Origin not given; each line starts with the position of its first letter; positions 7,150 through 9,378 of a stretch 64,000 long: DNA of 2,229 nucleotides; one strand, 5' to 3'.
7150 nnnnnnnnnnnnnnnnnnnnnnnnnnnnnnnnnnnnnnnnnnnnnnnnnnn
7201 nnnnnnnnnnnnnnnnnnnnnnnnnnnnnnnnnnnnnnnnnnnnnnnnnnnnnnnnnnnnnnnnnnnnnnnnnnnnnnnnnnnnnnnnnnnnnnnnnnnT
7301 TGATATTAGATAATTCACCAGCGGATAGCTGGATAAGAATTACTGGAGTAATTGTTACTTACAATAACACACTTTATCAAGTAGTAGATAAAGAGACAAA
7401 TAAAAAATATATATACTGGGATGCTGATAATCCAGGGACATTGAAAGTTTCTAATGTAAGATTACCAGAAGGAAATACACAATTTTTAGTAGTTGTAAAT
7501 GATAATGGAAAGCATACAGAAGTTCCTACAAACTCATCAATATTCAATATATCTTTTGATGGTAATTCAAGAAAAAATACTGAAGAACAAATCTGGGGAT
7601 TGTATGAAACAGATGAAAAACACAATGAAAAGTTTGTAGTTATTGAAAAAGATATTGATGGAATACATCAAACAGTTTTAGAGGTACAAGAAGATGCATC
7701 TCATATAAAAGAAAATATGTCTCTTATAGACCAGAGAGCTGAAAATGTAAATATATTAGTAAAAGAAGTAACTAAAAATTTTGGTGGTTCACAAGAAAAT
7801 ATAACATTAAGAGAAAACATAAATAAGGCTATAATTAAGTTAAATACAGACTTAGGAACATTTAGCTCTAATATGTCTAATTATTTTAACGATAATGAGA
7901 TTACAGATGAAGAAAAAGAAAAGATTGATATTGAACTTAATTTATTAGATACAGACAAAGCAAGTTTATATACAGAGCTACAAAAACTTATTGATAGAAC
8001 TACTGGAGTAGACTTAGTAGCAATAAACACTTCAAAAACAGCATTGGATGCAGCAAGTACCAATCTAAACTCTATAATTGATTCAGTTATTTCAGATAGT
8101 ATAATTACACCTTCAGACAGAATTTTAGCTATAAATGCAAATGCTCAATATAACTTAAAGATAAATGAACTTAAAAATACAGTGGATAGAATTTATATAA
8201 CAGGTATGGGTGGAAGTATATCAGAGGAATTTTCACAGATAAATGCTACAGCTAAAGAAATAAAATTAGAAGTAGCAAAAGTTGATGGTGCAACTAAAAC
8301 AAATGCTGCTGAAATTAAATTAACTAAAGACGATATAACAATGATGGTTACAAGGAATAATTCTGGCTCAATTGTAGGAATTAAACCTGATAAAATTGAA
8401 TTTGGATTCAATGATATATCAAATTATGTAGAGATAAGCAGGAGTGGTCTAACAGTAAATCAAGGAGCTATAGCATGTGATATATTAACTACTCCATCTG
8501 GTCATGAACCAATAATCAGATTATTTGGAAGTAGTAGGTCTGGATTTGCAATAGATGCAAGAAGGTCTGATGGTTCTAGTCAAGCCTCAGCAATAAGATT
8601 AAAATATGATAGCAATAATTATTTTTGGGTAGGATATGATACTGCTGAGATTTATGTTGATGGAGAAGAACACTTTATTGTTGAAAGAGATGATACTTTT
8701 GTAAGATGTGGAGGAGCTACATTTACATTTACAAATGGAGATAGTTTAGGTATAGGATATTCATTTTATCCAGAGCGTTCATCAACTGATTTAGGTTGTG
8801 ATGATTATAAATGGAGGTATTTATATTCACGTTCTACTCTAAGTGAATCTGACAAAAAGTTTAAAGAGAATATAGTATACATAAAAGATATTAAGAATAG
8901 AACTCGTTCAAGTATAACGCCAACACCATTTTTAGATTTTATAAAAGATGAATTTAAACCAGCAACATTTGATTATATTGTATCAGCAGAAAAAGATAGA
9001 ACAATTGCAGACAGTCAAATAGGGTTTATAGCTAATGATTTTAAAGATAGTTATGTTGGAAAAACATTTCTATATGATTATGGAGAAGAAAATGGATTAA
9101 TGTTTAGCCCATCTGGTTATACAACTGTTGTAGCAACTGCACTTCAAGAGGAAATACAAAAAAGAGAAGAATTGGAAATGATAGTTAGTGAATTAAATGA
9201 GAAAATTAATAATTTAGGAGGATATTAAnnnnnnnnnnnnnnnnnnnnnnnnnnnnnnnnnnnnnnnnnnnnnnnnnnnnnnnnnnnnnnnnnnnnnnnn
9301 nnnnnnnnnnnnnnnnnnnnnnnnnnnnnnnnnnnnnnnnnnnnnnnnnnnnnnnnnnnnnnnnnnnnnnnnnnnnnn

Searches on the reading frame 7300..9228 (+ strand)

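Call 66: search_protein_families(library=phrogs, proteins=[window:7300-9228:+], max_evalue=0.001)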
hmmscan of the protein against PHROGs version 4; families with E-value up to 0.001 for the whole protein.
window:7300-9228:+ (642 aa): 1 family
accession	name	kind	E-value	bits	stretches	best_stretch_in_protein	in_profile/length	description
phrog_11032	-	tail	0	1220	1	1-642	1-643/643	tail protein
